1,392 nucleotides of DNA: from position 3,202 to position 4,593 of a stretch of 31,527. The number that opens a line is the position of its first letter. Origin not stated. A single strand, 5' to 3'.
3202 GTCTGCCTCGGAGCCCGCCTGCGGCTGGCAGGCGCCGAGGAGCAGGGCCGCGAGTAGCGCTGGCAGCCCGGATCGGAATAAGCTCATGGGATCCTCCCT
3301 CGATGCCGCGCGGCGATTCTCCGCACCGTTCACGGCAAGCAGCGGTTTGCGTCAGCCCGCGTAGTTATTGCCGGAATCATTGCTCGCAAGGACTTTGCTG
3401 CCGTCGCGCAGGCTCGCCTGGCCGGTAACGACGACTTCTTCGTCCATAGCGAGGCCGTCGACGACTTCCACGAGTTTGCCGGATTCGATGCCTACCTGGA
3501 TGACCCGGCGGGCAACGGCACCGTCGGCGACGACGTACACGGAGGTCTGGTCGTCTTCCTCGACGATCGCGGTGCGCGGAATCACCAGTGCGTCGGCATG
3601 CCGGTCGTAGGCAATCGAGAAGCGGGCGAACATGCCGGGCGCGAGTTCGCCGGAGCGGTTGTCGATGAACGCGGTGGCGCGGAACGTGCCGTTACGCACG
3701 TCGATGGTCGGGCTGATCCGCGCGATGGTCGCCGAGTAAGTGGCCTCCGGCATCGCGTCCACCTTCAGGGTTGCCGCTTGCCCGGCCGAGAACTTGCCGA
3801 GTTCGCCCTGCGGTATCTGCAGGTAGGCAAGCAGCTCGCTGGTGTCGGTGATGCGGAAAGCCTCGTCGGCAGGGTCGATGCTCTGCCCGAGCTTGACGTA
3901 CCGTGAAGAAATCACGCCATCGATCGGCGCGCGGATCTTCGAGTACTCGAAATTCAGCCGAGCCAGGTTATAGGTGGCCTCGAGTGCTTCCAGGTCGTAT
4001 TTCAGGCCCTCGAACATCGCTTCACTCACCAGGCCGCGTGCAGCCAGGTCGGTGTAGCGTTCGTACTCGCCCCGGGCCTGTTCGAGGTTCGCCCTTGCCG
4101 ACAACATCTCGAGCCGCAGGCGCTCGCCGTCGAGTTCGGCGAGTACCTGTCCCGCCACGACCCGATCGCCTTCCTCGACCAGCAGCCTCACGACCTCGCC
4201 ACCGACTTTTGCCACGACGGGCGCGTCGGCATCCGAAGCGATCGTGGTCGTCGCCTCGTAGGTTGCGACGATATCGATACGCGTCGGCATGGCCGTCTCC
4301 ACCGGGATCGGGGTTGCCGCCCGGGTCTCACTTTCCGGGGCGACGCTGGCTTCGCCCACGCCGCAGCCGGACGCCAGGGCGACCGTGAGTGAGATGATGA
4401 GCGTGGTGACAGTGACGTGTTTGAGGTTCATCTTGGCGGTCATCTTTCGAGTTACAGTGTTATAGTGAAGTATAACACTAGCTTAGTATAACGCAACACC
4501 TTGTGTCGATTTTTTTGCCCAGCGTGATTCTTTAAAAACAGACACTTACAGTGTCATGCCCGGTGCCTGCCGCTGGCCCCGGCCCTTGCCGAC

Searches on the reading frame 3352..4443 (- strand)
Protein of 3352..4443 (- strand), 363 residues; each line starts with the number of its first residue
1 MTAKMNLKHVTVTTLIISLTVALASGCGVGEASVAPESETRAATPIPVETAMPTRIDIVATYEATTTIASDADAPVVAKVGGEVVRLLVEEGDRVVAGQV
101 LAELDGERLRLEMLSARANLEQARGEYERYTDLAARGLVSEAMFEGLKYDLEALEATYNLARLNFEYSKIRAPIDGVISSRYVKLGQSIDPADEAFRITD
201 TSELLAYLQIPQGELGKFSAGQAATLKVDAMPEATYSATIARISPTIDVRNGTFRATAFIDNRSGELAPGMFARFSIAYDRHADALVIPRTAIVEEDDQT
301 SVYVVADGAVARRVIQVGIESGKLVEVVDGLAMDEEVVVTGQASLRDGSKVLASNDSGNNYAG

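Call 35: search_protein_families(library=pfam, proteins=[window:3352-4443:-], max_evalue=0.00001)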
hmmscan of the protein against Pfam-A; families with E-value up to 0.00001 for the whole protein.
window:3352-4443:- (363 aa): 3 families
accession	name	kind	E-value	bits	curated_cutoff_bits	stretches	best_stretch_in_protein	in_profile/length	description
PF13437.12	HlyD_3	-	2.9e-25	89.5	22.2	1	169-270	1-106/106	HlyD family secretion protein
PF16576.10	HlyD_D23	-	7.2e-25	88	30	1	72-273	18-214/214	Barrel-sandwich domain of CusB or HlyD membrane-fusion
PF13533.13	Biotin_lipoyl_2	-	2.6e-07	30.8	29.8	1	77-105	4-32/32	Biotin-lipoyl like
